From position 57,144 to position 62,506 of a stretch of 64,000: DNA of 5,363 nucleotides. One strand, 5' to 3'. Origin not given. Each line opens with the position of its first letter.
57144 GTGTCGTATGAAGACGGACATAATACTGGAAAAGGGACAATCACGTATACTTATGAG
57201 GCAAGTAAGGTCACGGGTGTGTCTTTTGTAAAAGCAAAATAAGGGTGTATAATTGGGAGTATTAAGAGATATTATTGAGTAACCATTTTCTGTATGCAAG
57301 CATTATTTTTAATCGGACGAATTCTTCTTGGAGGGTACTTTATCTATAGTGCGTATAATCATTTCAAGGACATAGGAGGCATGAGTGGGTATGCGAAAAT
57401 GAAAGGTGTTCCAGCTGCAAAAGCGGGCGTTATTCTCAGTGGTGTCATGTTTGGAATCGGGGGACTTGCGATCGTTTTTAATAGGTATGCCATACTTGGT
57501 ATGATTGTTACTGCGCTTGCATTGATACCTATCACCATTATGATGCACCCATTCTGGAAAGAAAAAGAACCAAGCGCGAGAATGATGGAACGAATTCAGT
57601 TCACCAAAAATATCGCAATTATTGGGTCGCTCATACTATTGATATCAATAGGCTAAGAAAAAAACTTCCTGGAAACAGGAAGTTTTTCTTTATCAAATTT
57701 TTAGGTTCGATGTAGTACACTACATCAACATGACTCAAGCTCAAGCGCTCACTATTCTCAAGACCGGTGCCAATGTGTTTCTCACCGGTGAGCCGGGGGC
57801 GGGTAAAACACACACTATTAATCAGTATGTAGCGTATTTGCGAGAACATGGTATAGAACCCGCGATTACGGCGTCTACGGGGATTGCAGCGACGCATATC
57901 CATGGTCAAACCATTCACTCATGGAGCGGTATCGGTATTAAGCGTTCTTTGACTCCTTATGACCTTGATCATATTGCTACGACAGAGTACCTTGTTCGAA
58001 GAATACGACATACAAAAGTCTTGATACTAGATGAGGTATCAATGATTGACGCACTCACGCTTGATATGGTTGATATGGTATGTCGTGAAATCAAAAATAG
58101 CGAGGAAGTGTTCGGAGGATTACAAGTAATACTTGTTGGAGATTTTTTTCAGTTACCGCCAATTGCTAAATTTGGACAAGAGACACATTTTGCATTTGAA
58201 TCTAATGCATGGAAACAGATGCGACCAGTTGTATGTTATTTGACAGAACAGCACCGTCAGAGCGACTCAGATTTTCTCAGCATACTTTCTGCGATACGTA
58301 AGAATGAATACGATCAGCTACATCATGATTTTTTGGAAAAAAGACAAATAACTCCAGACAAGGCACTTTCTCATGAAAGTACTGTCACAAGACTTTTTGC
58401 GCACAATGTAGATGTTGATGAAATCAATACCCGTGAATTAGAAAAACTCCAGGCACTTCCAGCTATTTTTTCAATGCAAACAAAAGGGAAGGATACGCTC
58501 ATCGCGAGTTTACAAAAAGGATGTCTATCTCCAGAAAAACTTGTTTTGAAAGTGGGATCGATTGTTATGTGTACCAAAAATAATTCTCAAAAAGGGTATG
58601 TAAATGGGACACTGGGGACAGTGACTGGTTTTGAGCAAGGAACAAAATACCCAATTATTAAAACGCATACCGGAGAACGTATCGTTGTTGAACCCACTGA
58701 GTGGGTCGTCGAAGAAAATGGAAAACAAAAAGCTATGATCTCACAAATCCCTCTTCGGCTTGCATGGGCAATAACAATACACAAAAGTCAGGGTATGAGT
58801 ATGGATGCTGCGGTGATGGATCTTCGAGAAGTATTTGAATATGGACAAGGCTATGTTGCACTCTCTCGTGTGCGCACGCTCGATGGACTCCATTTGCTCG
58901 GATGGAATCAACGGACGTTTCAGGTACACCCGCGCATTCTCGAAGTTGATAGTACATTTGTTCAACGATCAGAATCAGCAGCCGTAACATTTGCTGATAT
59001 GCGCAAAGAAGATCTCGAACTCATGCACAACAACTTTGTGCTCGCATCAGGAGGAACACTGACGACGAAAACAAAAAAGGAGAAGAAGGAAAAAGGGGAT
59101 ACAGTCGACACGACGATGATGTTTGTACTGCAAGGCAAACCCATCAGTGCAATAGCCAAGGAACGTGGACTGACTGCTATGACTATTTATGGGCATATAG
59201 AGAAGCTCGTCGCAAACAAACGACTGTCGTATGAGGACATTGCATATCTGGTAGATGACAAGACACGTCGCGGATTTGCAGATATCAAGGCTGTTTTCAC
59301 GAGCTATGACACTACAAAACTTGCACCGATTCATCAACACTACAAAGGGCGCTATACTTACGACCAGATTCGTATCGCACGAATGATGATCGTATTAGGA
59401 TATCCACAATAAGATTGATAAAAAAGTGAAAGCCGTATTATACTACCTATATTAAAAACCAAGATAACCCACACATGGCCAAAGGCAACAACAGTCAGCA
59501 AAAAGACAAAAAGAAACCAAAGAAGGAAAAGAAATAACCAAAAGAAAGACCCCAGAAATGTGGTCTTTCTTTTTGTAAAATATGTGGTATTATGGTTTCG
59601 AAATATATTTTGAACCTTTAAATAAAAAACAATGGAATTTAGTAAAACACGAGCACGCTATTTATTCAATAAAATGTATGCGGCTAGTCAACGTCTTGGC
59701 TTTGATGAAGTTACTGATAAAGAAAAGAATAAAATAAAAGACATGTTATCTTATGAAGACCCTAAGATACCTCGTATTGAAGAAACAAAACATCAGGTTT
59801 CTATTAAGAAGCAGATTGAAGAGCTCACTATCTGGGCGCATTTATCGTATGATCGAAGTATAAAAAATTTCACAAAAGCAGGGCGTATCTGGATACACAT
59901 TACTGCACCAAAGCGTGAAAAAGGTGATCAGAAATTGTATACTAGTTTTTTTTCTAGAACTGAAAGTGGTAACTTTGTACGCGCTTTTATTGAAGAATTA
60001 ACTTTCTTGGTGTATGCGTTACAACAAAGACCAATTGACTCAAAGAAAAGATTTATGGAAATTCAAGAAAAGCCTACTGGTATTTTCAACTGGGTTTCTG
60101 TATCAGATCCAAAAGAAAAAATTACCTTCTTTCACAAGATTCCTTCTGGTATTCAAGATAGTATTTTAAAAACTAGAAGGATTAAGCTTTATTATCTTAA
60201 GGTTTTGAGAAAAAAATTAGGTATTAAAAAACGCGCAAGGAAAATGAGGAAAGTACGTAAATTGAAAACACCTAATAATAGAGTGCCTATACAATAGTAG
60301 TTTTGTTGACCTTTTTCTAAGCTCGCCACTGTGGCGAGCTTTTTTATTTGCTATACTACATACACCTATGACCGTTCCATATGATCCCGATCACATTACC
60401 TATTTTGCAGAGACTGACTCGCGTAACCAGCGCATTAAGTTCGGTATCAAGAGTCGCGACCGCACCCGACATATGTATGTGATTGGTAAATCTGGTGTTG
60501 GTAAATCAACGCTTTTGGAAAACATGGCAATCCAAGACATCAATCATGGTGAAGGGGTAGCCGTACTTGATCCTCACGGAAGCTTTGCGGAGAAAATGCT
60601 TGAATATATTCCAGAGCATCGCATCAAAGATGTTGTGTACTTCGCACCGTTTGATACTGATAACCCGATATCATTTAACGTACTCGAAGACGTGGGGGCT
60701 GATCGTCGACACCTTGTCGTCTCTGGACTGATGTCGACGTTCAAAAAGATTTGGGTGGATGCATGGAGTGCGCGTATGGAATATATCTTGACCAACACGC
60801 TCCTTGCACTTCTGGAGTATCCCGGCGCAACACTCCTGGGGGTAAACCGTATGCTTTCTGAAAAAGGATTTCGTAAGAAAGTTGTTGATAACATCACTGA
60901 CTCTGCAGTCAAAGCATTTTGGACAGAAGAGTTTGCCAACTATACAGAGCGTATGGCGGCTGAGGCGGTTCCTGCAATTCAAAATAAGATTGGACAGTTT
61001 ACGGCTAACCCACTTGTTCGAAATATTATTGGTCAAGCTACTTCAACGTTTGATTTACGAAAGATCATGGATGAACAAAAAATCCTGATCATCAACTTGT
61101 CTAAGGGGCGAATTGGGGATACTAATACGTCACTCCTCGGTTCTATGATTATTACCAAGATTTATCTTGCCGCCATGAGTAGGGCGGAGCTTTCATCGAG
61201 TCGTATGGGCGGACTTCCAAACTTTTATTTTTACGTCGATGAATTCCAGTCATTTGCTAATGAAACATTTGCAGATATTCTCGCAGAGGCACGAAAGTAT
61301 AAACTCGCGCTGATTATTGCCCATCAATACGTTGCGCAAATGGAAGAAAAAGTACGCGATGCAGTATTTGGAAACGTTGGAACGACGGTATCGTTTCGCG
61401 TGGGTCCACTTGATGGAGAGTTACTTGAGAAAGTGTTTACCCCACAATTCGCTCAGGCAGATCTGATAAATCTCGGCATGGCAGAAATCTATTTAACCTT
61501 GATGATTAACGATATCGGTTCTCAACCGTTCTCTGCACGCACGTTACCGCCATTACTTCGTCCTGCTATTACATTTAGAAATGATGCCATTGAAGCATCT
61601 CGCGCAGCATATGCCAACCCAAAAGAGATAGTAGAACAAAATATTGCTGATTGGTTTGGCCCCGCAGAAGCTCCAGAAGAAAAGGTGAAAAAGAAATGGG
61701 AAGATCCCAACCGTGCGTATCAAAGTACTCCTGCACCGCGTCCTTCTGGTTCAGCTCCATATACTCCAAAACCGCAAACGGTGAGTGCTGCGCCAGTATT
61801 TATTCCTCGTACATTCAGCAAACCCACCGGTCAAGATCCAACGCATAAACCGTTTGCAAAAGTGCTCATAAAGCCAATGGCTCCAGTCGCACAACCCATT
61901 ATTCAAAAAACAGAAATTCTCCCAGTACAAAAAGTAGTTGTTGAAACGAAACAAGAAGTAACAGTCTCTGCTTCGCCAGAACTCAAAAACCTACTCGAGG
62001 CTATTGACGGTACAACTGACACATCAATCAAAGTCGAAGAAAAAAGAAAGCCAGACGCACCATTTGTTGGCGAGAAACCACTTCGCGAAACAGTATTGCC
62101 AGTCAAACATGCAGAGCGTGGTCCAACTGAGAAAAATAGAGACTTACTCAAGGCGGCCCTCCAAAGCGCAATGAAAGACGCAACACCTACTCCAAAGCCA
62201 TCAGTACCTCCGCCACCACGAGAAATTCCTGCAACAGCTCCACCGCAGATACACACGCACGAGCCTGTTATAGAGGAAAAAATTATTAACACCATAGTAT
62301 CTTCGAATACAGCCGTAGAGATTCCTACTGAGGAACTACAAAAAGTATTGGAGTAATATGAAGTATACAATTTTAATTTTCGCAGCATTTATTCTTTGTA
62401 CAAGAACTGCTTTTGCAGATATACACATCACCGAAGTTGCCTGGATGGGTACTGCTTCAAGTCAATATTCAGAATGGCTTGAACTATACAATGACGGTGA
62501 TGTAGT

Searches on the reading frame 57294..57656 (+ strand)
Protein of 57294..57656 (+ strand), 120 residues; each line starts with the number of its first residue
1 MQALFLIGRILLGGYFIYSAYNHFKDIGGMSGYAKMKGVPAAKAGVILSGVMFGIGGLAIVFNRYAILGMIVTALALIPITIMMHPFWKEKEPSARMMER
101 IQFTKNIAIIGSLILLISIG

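Call 60: search_protein_families(library=pfam, proteins=[window:57294-57656:+], max_evalue=0.01)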
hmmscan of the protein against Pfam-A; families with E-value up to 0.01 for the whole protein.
window:57294-57656:+ (120 aa): 5 families
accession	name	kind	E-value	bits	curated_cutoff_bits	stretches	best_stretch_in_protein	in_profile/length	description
PF05514.17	HR_lesion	-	2.4e-08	34.7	22.6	1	52-118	72-137/138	HR-like lesion-inducing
PF07681.17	DoxX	-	4.9e-08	33.9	23.6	1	5-85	2-84/85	DoxX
PF15111.12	TMEM101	-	2.3e-06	27.8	27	1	4-117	135-250/252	TMEM101 protein family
PF07291.16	MauE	-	2.9e-05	24.8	27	1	1-84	1-87/128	Methylamine utilisation protein MauE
PF02077.20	SURF4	-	0.002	18.2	27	1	68-120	201-254/267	SURF4 family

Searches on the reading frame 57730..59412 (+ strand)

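Call 8: search_protein_families(library=pfam, proteins=[window:57730-59412:+], max_evalue=0.001)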
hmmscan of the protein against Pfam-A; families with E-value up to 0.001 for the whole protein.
window:57730-59412:+ (560 aa): 10 families
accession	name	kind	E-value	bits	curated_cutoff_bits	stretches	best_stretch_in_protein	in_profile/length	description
PF05970.20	PIF1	-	3.7e-34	118.7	25.9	1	9-180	18-192/223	PIF1-like helicase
PF14493.12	HTH_40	-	7.2e-16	58.7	27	1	459-551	2-89/89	Helix-turn-helix domain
PF13604.12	AAA_30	-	1.2e-15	58.3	27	1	3-195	6-174/191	AAA domain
PF13245.12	AAA_19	-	1.6e-15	57.9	25.1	1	4-146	2-133/134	AAA domain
PF21530.3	Pif1_2B_dom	-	7.3e-09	35.7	23.9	1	259-301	4-47/47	DNA helicase Pif1, 2B domain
PF13401.12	AAA_22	-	1.6e-07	32.1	27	1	13-137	5-122/130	AAA domain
PF20720.3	nSTAND3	-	8.8e-05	22.7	27.2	1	5-47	9-51/155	Novel STAND NTPase 3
PF13191.12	AAA_16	-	0.00022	22.2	32.6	0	13-41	24-52/167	AAA ATPase domain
PF18335.7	SH3_13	-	0.00058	20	41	0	272-304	25-57/65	ATP-dependent RecD-like DNA helicase SH3 domain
PF07728.20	AAA_5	-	0.0007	20.1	22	0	15-116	1-88/139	AAA domain (dynein-related subfamily)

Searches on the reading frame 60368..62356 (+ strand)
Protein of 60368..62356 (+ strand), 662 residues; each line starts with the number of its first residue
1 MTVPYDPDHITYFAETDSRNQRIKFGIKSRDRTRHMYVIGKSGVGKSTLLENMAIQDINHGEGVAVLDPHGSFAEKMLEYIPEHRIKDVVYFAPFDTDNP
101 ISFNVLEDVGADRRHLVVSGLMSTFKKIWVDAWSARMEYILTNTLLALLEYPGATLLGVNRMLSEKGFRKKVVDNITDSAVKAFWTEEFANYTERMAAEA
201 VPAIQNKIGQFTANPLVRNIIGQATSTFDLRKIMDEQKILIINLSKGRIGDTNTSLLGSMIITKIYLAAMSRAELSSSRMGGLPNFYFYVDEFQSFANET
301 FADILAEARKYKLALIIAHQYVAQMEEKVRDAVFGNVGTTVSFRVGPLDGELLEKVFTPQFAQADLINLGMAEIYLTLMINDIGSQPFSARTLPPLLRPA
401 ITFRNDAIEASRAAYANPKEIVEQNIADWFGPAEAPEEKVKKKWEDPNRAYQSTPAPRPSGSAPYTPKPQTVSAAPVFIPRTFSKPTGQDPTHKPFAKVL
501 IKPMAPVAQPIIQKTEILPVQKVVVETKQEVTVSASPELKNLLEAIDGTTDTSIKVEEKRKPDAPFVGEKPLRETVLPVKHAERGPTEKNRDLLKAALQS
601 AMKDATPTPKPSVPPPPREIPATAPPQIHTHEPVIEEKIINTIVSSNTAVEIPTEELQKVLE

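Call 8: search_protein_families(library=pfam, proteins=[window:60368-62356:+], max_evalue=0.001)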
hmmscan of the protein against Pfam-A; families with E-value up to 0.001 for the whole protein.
window:60368-62356:+ (662 aa): 5 families
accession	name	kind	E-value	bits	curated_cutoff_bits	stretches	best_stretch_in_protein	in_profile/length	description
PF10412.15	TrwB_AAD_bind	-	2.2e-10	40.5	20.5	1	28-343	10-308/387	Type IV secretion-system coupling protein DNA-binding domain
PF02534.20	T4SS-DNA_transf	-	1.3e-08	34.6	20.1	1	34-328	45-347/468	Type IV secretory system Conjugative DNA transfer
PF01935.23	DUF87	-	1.1e-06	29.4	23.2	1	23-262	12-217/220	Helicase HerA, central domain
PF12696.13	TraG-D_C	-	3.4e-05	24.2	22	1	286-345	2-66/126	TraM recognition site of TraD and TraG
PF19044.6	P-loop_TraG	-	0.00036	19.7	25.8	0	33-105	29-93/413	TraG P-loop domain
